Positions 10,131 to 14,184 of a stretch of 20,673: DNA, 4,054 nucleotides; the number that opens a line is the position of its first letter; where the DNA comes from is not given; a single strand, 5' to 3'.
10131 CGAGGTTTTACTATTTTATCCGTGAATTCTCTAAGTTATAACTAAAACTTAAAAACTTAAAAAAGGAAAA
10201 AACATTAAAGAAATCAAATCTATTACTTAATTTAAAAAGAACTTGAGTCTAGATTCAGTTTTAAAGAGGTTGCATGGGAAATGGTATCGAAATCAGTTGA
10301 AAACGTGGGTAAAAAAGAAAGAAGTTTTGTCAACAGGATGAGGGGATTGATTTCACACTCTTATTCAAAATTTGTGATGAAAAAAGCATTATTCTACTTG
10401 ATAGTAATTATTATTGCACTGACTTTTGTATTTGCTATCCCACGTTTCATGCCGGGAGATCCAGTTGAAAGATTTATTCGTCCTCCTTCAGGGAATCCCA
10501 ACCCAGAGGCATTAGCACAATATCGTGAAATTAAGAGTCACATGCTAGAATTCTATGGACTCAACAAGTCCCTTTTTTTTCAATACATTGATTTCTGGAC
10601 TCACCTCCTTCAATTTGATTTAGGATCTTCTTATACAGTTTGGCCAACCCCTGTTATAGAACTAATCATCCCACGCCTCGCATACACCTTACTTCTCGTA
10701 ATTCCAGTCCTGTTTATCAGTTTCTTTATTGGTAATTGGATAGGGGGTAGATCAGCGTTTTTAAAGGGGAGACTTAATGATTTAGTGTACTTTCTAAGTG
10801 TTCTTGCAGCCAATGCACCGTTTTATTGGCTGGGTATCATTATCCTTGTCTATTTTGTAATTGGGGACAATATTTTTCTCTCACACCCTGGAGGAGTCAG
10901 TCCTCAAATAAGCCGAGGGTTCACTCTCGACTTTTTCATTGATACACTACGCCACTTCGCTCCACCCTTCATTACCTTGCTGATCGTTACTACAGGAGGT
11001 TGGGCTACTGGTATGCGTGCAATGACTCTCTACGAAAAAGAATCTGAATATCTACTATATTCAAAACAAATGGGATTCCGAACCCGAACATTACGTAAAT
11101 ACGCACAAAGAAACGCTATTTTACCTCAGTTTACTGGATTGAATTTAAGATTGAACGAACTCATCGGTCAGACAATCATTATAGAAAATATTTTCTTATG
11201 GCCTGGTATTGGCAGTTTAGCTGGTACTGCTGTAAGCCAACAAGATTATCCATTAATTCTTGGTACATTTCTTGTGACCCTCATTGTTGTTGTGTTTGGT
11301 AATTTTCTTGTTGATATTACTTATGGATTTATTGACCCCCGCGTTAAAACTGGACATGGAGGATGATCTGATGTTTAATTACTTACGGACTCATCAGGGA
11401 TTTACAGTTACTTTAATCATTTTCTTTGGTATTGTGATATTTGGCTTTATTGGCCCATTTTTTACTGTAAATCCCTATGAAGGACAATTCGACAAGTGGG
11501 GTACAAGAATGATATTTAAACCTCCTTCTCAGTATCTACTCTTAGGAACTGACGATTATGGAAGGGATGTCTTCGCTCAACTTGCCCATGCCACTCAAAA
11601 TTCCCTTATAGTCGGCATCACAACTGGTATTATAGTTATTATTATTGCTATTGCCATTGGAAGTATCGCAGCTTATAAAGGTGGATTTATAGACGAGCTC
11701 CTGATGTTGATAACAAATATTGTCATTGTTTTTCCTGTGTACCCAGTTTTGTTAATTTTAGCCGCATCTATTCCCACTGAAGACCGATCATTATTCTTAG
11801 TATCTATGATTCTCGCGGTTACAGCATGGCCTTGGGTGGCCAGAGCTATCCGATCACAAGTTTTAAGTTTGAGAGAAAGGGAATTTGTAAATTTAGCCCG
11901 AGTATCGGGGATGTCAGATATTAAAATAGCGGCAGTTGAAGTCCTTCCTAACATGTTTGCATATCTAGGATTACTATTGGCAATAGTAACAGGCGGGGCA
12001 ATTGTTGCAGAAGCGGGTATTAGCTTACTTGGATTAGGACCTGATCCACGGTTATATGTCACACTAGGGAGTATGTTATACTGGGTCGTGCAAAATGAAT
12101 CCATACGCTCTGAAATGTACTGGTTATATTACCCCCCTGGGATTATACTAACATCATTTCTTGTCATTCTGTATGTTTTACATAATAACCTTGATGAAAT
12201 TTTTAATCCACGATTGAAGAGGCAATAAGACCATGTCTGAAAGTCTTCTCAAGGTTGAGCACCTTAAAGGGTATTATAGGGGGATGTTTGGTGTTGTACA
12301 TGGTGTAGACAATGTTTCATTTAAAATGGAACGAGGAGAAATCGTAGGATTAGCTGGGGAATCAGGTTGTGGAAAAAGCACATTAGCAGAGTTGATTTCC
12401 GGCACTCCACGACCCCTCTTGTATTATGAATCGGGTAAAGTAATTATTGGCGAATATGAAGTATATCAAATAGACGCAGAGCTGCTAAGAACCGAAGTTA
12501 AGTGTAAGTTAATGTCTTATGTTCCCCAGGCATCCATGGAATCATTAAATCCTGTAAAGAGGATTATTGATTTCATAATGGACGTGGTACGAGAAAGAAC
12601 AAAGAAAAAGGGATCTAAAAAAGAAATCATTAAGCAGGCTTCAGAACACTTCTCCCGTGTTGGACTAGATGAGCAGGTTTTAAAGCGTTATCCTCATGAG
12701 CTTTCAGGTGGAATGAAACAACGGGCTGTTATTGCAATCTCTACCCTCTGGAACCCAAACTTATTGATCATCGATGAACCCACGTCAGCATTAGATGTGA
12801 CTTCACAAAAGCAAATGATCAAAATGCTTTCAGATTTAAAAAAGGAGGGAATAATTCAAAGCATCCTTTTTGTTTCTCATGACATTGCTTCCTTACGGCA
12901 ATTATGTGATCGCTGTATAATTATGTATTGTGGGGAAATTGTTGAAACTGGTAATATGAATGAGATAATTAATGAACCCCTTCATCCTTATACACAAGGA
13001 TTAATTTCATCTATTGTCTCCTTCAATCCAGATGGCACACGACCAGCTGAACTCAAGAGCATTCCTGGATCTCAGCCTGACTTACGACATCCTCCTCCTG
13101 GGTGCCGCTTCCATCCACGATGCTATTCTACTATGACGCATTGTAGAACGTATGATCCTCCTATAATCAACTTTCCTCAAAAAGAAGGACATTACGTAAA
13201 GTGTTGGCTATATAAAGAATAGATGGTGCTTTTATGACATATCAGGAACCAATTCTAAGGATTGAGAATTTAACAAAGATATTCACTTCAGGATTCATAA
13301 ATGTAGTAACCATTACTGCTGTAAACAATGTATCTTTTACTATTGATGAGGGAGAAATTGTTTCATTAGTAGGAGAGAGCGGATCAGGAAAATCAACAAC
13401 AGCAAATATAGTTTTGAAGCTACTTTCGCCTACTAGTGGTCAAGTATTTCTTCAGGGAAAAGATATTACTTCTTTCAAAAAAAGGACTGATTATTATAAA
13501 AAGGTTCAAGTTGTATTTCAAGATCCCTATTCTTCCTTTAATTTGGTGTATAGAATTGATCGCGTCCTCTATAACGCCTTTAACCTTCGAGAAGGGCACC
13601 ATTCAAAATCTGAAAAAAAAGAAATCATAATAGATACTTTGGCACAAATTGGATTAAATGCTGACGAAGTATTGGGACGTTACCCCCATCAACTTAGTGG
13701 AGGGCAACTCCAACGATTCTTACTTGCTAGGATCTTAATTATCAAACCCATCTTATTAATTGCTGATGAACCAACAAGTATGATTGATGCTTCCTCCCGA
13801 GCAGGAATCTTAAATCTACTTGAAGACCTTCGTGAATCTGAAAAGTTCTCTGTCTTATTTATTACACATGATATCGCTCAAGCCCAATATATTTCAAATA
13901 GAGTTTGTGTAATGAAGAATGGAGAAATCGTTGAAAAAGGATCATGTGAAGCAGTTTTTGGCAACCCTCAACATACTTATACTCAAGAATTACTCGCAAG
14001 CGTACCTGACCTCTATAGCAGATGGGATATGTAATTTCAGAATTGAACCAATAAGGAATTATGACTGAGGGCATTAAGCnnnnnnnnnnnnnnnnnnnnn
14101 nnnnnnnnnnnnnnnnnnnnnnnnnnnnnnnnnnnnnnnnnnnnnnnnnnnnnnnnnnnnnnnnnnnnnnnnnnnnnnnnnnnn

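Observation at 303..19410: Self-contained, probably archaeal beta-glucan utilisation locus with a phosphorolytic core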

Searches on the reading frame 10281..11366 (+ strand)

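Call 3: search_protein_families(library=pfam, proteins=[window:10281-11366:+], max_evalue=0.001)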
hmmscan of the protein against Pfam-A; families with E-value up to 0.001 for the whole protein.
window:10281-11366:+ (361 aa): 1 family
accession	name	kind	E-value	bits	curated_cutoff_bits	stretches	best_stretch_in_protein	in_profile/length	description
PF00528.27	BPD_transp_1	-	1.6e-32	113.2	26.4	1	151-356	1-183/184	Binding-protein-dependent transport system inner membrane component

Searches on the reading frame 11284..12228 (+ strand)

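Call 3: search_protein_families(library=pfam, proteins=[window:11284-12228:+], max_evalue=0.001)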
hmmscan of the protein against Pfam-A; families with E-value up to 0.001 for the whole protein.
window:11284-12228:+ (314 aa): 1 family
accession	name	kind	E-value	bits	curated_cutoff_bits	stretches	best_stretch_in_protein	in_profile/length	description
PF00528.27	BPD_transp_1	-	1.2e-21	77.8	26.4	1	122-312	1-183/184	Binding-protein-dependent transport system inner membrane component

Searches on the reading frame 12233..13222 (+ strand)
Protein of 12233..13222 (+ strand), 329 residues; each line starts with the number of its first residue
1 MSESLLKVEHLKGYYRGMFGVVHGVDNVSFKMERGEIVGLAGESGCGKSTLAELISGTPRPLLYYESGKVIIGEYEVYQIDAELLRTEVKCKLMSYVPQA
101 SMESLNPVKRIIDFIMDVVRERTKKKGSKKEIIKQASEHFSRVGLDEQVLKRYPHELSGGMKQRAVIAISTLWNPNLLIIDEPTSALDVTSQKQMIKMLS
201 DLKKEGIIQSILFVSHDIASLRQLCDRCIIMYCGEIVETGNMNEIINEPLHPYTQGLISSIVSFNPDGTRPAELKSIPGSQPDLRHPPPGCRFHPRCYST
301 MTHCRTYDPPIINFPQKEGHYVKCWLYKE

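Call 3: search_protein_families(library=pfam, proteins=[window:12233-13222:+], max_evalue=0.001)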
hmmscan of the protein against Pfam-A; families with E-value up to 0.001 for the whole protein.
window:12233-13222:+ (329 aa): 2 families
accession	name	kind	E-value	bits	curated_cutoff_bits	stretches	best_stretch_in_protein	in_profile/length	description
PF00005.33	ABC_tran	-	1.2e-27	97.7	25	1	26-185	2-137/137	ABC transporter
PF08352.17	oligo_HPY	-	1.8e-19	70.4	27.1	1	237-304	1-65/65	Oligopeptide/dipeptide transporter, C-terminal region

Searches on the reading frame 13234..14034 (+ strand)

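Call 3: search_protein_families(library=pfam, proteins=[window:13234-14034:+], max_evalue=0.001)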
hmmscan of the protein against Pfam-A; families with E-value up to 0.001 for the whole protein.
window:13234-14034:+ (266 aa): 7 families
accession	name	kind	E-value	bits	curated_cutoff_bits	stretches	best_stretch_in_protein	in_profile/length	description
PF00005.33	ABC_tran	-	1.3e-32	113.7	25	1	30-182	1-137/137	ABC transporter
PF13401.12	AAA_22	-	1.8e-06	28.7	27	1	41-211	6-122/130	AAA domain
PF08352.17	oligo_HPY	-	4.7e-06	27.3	27.1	1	233-265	1-33/65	Oligopeptide/dipeptide transporter, C-terminal region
PF20720.3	nSTAND3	-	0.00014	22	27.2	1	29-97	6-72/155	Novel STAND NTPase 3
PF13191.12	AAA_16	-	0.00023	22.1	32.6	1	39-80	23-63/167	AAA ATPase domain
PF02463.25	SMC_N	-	0.00032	20.6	40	1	41-225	25-210/220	RecF/RecN/SMC N terminal domain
PF13555.12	AAA_29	-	0.00045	20.4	27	1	31-68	13-50/61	P-loop containing region of AAA domain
